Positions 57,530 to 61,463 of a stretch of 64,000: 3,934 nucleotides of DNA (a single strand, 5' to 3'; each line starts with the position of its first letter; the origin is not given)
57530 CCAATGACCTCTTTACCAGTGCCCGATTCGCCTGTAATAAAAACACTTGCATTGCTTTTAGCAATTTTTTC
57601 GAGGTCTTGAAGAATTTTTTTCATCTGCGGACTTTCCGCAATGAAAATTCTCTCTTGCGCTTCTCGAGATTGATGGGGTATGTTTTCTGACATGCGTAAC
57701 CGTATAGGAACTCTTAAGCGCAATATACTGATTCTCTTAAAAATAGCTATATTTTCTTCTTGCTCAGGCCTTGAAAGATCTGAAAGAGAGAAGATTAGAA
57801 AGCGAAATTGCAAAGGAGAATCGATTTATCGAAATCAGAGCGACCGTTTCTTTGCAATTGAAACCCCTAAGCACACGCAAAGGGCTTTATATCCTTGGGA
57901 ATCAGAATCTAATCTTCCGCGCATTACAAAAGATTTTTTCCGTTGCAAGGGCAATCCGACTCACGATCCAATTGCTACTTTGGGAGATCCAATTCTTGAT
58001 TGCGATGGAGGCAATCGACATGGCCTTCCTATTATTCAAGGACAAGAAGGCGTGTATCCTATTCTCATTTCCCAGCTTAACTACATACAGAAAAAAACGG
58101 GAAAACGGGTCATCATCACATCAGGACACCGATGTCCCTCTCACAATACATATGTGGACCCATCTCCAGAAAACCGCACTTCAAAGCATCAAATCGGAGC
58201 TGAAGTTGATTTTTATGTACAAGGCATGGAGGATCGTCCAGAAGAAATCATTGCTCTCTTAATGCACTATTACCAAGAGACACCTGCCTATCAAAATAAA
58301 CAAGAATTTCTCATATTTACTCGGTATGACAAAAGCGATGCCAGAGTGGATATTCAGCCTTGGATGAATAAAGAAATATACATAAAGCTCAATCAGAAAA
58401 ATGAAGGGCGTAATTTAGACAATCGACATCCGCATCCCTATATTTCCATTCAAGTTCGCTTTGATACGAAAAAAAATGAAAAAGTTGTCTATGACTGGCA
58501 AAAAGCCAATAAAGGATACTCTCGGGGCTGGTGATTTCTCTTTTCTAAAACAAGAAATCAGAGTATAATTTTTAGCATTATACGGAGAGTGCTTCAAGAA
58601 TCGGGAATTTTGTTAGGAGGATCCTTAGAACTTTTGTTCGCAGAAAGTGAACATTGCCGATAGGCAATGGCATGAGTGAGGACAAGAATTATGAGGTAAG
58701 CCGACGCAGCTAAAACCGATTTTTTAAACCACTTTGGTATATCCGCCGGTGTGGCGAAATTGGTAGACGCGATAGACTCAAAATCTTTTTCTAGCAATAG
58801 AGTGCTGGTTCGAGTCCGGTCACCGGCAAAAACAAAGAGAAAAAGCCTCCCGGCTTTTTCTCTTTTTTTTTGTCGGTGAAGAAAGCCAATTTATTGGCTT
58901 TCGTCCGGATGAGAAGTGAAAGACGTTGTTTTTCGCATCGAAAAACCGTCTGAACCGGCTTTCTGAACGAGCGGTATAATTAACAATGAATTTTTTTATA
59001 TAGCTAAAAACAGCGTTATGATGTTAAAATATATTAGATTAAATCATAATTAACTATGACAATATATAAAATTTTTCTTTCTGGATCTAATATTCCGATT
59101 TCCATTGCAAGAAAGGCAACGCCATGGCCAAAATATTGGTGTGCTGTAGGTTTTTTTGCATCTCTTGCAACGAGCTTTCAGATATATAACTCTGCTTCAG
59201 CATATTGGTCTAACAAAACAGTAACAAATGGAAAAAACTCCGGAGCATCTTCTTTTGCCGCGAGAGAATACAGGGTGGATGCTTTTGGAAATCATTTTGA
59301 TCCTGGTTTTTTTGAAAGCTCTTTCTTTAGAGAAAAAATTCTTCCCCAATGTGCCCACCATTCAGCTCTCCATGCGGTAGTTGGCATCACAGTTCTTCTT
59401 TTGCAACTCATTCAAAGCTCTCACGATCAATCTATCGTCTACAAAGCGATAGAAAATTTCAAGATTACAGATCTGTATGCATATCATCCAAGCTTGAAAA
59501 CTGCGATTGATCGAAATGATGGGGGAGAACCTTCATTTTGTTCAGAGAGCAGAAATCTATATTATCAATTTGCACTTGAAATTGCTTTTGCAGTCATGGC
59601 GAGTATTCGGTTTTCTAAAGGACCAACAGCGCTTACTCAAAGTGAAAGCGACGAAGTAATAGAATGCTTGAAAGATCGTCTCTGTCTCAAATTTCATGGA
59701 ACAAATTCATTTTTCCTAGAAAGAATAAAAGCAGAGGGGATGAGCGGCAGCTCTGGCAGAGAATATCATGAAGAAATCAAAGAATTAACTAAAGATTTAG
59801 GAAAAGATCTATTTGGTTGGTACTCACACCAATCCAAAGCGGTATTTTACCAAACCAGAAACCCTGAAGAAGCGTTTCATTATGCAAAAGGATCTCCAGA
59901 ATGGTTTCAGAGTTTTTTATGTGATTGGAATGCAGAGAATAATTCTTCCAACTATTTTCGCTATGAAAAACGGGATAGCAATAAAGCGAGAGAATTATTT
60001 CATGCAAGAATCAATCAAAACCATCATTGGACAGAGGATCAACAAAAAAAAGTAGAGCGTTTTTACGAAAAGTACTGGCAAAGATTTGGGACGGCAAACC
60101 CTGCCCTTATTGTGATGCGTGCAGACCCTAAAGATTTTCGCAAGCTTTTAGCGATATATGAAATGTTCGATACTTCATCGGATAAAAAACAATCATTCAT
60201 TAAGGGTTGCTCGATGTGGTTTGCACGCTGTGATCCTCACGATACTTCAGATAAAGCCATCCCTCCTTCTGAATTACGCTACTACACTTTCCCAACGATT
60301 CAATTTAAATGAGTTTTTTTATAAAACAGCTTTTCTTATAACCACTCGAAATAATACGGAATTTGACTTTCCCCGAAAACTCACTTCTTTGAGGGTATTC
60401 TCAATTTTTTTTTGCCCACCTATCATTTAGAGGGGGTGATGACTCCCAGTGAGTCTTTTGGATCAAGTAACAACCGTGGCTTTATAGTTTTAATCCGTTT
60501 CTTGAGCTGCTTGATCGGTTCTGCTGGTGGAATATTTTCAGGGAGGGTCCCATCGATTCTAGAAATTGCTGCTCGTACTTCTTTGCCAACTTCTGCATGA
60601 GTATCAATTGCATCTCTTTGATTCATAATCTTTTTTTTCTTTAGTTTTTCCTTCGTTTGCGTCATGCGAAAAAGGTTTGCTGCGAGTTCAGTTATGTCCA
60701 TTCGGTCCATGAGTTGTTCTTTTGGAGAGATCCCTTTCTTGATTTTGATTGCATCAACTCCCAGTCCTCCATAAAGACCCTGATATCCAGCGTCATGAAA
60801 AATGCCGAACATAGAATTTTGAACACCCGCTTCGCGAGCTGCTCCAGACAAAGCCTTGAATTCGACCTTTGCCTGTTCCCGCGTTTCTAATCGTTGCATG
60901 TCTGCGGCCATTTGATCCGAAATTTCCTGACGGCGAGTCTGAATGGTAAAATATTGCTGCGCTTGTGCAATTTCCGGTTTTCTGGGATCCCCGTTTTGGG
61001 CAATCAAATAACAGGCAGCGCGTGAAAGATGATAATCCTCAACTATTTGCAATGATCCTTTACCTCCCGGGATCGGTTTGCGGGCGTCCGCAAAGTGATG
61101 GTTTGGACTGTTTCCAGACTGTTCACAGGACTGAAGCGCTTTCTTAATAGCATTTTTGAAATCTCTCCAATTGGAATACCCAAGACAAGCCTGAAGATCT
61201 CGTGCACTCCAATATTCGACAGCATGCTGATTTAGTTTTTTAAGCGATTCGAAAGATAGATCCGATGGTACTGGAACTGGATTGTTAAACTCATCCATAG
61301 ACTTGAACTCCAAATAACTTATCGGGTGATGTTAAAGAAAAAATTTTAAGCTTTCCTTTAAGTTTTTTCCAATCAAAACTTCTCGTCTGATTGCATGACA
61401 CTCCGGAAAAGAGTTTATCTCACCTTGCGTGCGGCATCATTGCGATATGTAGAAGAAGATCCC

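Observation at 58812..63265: tRNA-Leu(CAA) integration hotspot: three copies of the tRNA 3' end, each followed by a different terminator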

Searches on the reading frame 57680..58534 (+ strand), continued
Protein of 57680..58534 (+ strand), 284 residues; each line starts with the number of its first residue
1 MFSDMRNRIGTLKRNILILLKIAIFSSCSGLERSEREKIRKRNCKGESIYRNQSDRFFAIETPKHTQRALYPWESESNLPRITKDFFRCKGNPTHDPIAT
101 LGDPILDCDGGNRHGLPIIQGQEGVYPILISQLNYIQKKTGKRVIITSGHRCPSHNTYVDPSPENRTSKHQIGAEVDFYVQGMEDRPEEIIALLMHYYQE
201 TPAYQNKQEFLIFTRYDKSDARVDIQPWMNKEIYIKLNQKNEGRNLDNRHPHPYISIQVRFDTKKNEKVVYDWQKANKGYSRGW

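Call 36: find_encoding_contigs(protein=P0124, flank=10000, max_places=3)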
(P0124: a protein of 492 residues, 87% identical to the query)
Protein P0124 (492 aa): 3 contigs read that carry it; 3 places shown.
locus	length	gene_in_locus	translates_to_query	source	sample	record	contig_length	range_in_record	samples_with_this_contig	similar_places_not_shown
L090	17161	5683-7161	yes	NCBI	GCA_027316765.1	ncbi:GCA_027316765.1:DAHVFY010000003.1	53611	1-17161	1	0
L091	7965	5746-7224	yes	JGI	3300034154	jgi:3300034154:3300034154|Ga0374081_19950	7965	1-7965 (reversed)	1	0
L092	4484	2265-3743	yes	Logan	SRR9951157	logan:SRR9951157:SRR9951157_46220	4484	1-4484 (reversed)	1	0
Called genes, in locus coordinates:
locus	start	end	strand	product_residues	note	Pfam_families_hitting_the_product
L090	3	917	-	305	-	?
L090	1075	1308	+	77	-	PF13560:HTH_31, PF01381:HTH_3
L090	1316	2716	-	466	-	-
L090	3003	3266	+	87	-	PF04026:SpoVG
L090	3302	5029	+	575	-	PF06048:DUF927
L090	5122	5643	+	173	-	-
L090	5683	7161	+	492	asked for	PF00239:Resolvase, PF07508:Recombinase, PF13408:Zn_ribbon_recom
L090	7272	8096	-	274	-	-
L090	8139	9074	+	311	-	PF00158:Sigma54_activat, PF14532:Sigma54_activ_2, PF07728:AAA_5 (faint), PF25601:AAA_lid_14, PF02954:HTH_8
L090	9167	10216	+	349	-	-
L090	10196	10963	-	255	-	-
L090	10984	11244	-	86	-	PF02201:SWIB, PF26291:SWIB_eIF2D (faint)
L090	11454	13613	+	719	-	PF01704:UDPGP (weak), PF25441:Hexapep_UGP3_C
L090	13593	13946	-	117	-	-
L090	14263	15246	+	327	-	PF03462:PCRF, PF00472:RF-1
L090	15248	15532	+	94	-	-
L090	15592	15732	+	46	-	-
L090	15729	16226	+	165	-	PF13302:Acetyltransf_3, PF13420:Acetyltransf_4 (weak), PF00583:Acetyltransf_1, PF13673:Acetyltransf_10, PF13508:Acetyltransf_7, PF08445:FR47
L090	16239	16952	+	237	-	PF20772:TACO1_YebC_N, PF01709:Transcrip_reg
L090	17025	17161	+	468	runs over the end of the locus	-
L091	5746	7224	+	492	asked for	PF00239:Resolvase, PF07508:Recombinase, PF13408:Zn_ribbon_recom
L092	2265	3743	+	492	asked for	PF00239:Resolvase, PF07508:Recombinase, PF13408:Zn_ribbon_recom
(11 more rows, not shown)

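Call 37: find_encoding_contigs(protein=P0125, flank=10000, max_places=3)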
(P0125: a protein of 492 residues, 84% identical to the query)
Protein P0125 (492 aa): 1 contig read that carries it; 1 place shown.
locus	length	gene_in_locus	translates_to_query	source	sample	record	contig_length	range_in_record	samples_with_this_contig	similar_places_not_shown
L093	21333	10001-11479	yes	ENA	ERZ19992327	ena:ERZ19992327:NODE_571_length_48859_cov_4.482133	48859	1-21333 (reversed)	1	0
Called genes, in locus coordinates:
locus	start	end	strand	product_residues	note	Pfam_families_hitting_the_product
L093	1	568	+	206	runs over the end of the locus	PF02498:Bro-N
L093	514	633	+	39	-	-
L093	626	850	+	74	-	-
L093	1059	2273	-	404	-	PF05960:DUF885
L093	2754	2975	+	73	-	-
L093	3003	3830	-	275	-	PF24785:RXYLT1_C (weak)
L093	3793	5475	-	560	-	-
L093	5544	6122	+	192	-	-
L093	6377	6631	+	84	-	-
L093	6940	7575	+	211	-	-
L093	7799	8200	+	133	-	PF01753:zf-MYND (weak), PF24324:MYND_ZMYND11_ZMYD8 (weak)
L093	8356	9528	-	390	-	PF01609:DDE_Tnp_1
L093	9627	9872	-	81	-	-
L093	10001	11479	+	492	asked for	PF00239:Resolvase, PF07508:Recombinase, PF13408:Zn_ribbon_recom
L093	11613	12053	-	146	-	-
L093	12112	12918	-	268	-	-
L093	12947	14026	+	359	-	PF13188:PAS_8 (weak), PF08448:PAS_4 (faint), PF00512:HisKA, PF02518:HATPase_c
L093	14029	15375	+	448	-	PF00072:Response_reg, PF00158:Sigma54_activat, PF14532:Sigma54_activ_2, PF07728:AAA_5 (weak), PF25601:AAA_lid_14, PF02954:HTH_8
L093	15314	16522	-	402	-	PF00535:Glycos_transf_2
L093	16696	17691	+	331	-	PF24785:RXYLT1_C (weak)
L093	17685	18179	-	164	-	PF07681:DoxX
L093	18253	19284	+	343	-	PF21016:RlmN_N, PF04055:Radical_SAM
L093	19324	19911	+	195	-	PF01066:CDP-OH_P_transf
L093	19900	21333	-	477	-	?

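Call 48: find_related_loci(query=P0124, collection=metagenome_contigs, flank=10000)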
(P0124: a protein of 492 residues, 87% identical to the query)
Query P0124 (492 aa) in metagenome_contigs; peptide patterns used: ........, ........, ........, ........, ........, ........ (x = any residue, [..] = any of these).
600 stretches matched a pattern (row limit reached: there are more); 145 encode a relative of the query (tblastn E <= 1e-3); the best 80 are kept; 80 distinct loci.
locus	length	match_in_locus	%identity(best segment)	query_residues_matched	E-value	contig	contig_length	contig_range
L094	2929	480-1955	89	1-492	0e+0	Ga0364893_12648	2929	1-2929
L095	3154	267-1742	88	1-492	0e+0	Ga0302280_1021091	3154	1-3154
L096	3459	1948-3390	72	1-482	0e+0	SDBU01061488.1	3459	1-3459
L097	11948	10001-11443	73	1-482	0e+0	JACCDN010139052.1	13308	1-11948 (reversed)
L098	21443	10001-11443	73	1-482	0e+0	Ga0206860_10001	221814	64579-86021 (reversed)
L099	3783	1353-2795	72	1-482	0e+0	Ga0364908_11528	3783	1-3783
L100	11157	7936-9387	72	1-488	0e+0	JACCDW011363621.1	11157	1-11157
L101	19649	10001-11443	72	1-482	0e+0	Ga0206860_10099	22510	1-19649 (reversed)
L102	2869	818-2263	71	1-483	0e+0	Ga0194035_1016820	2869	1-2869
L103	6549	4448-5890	70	1-482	0e+0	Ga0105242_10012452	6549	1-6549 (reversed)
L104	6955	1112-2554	70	1-482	0e+0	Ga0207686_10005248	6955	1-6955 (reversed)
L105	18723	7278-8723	70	1-483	0e+0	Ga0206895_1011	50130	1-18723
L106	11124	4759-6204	70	1-483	0e+0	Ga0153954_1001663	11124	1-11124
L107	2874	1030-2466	70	1-480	0e+0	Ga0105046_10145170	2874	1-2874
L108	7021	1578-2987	71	12-482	0e+0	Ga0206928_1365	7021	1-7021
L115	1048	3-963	83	172-492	0e+0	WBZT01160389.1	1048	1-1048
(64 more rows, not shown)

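Call 69: find_related_loci(query=P0124, collection=viral_contigs, flank=10000)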
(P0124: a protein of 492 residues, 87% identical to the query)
Query P0124 (492 aa) in viral_contigs; peptide patterns used: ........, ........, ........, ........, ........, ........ (x = any residue, [..] = any of these).
39 stretches matched a pattern; 1 encode a relative of the query (tblastn E <= 1e-3); 1 distinct loci.
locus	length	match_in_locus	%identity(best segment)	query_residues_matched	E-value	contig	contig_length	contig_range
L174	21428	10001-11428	35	1-479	1e-84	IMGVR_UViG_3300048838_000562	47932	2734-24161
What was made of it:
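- Tried and rejected: LSR-B has only a 35%-identical viral relative (call 69).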

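Call 79: search_protein_families(library=pfam, alignment_id=A4, max_evalue=0.00001)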
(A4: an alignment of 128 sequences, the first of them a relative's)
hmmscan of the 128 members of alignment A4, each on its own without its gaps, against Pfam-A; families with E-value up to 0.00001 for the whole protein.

A. member 1, L002:11377-12633:+ (418 aa): 0 families

B. families by the number of members that match (of 128 scanned): 129 families (the first 25 are shown)
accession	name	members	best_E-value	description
PF02498.22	Bro-N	7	2.1e-11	BRO family, N-terminal domain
PF00702.32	Hydrolase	6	4.7e-23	haloacid dehalogenase-like hydrolase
PF07508.19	Recombinase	6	5e-10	Recombinase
PF01416.25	PseudoU_synth_1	5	4.6e-45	tRNA pseudouridine synthase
PF13419.12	HAD_2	5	1.8e-25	Haloacid dehalogenase-like hydrolase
PF07690.21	MFS_1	4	3.7e-71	Major Facilitator Superfamily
PF00083.30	Sugar_tr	4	7.6e-13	Sugar (and other) transporter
PF05150.18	Legionella_OMP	3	2.5e-31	Legionella pneumophila major outer membrane protein precursor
PF04055.27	Radical_SAM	3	3.3e-25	Radical SAM superfamily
PF13274.11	SocA_Panacea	3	1.9e-15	Antitoxin SocA-like, Panacea domain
PF13408.12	Zn_ribbon_recom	3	2.3e-08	Recombinase zinc beta ribbon domain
PF00144.29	Beta-lactamase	2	3.7e-49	Beta-lactamase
PF25441.1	Hexapep_UGP3_C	2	6.7e-46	UGP3-like, C-terminal hexapeptide repeats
PF13304.12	AAA_21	2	2.9e-37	AAA domain, putative AbiEii toxin, Type IV TA system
PF03797.25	Autotransporter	2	7e-34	Autotransporter beta-domain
PF00239.26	Resolvase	2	2.6e-28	Resolvase, N terminal domain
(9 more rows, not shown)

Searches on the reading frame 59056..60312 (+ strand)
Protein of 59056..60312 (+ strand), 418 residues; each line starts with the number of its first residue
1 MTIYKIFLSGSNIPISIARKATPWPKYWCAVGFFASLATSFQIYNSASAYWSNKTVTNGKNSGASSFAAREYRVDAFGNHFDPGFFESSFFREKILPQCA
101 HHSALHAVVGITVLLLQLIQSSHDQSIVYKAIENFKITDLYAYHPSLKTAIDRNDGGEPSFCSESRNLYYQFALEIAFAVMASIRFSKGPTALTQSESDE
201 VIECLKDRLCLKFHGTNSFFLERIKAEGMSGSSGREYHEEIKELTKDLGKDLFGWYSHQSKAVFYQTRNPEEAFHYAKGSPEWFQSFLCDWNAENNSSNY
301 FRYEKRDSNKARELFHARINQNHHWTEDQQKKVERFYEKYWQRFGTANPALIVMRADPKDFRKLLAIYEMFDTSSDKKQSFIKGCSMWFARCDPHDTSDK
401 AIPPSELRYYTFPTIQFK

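Call 8: search_protein_families(library=pfam, proteins=[window:59056-60312:+], max_evalue=0.01)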
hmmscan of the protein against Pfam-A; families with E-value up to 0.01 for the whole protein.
window:59056-60312:+ (418 aa): 0 families

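Call 55: search_protein_families(library=phrogs, proteins=[window:59056-60312:+], max_evalue=0.01)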
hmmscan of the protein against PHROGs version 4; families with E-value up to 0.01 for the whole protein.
window:59056-60312:+ (418 aa): 0 families

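Call 56: search_protein_families(library=padloc, proteins=[window:59056-60312:+], max_evalue=0.01)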
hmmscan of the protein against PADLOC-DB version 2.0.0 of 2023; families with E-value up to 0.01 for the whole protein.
window:59056-60312:+ (418 aa): 0 families

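Call 82: find_encoding_contigs(protein=window:59056-60312:+, flank=10000, max_places=8)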
Protein window:59056-60312:+ (418 aa): 2 contigs read that carry it; 2 places shown.
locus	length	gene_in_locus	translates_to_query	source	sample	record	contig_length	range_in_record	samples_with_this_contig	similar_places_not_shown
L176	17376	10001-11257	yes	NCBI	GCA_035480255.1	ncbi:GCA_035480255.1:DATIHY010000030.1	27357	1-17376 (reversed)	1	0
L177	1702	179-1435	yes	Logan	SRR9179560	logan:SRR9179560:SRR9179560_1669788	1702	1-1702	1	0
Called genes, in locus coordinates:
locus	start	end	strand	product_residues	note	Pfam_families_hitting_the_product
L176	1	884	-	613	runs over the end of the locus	PF02518:HATPase_c, PF13589:HATPase_c_3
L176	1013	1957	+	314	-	PF00561:Abhydrolase_1, PF12146:Hydrolase_4, PF12697:Abhydrolase_6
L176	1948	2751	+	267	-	-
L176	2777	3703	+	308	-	PF01266:DAO, PF07992:Pyr_redox_2 (faint), PF13450:NAD_binding_8 (weak)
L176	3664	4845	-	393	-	-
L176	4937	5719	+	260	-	PF23023:Anti-Pycsar_Apyc1, PF00753:Lactamase_B, PF12706:Lactamase_B_2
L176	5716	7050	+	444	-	PF13167:GTP-bdg_N, PF16360:GTP-bdg_M, PF03193:RsgA_GTPase (faint), PF00009:GTP_EFTU (faint), PF01926:MMR_HSR1, PF02421:FeoB_N (weak), PF16897:MMR_HSR1_Xtn (weak)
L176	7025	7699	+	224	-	PF20582:UPF0758_N, PF12826:HHH_2 (faint), PF14520:HHH_5 (faint), PF04002:RadC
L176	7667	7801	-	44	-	PF02954:HTH_8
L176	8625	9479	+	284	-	PF08291:Peptidase_M15_3 (faint)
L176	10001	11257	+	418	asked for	-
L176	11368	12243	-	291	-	PF02498:Bro-N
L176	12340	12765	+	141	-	-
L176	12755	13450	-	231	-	PF14485:DUF4431 (weak)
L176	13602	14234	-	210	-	-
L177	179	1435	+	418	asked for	-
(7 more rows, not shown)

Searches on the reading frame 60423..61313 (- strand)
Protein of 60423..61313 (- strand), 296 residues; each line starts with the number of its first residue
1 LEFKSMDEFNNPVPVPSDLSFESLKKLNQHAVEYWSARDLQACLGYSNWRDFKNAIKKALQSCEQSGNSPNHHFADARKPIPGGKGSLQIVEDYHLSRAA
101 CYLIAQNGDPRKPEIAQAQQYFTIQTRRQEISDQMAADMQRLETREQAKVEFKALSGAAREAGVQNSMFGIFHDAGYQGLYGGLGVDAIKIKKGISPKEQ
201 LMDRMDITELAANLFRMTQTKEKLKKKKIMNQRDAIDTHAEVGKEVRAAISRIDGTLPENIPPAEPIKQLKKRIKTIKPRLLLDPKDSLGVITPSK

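Call 8: search_protein_families(library=pfam, proteins=[window:60423-61313:-], max_evalue=0.01)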
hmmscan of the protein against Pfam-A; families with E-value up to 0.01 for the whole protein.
window:60423-61313:- (296 aa): 1 family
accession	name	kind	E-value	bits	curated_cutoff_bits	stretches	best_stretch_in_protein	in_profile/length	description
PF02498.22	Bro-N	-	2.1e-11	44.7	25.6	1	31-121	9-94/96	BRO family, N-terminal domain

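Call 55: search_protein_families(library=phrogs, proteins=[window:60423-61313:-], max_evalue=0.01)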
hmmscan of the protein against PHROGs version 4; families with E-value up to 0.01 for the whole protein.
window:60423-61313:- (296 aa): 2 families
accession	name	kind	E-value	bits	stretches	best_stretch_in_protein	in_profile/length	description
phrog_8036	-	unknown function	1.1e-81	275.3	1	19-285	21-286/290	-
phrog_130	-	transcription regulation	0.00018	21.7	1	33-113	179-243/480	anti-repressor Ant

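Call 56: search_protein_families(library=padloc, proteins=[window:60423-61313:-], max_evalue=0.01)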
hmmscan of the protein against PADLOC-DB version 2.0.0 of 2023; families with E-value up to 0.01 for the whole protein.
window:60423-61313:- (296 aa): 5 families
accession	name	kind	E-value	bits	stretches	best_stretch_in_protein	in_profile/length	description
PDLC04919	PDC-S13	-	2e-104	346.8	1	19-278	11-270/281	-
PDLC03083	Specificity_I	-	1.9e-69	232.6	1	21-276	6-268/717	Type I specificity subunit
PDLC04918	PDC-S13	-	7.9e-43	145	2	146-274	72-202/214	-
PDLC04871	PDC-S05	-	4.2e-27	93.1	1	19-139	12-133/468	-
PDLC04920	PDC-S13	-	9.2e-11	39.6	1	123-263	123-265/286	-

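Call 83: find_encoding_contigs(protein=window:60423-61298:-, flank=10000, max_places=8)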
Protein window:60423-61298:- (291 aa): 1 contig read that carries it; 1 place shown.
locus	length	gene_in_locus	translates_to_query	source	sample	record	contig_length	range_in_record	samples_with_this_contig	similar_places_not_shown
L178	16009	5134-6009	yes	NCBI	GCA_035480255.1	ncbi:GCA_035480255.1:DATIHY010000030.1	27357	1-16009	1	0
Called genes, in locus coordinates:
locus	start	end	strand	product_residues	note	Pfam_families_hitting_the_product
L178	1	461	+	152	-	PF19811:DUF6294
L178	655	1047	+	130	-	-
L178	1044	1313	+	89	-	-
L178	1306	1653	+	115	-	PF02498:Bro-N (weak)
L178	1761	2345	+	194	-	-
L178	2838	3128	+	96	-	-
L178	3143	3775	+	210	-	-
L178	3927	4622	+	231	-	PF14485:DUF4431 (weak)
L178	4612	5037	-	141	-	-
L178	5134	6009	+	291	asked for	PF02498:Bro-N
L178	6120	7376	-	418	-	-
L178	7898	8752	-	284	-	PF08291:Peptidase_M15_3 (faint)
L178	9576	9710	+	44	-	PF02954:HTH_8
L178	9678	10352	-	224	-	PF20582:UPF0758_N, PF12826:HHH_2 (faint), PF14520:HHH_5 (faint), PF04002:RadC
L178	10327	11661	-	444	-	PF13167:GTP-bdg_N, PF16360:GTP-bdg_M, PF03193:RsgA_GTPase (faint), PF00009:GTP_EFTU (faint), PF01926:MMR_HSR1, PF02421:FeoB_N (weak), PF16897:MMR_HSR1_Xtn (weak)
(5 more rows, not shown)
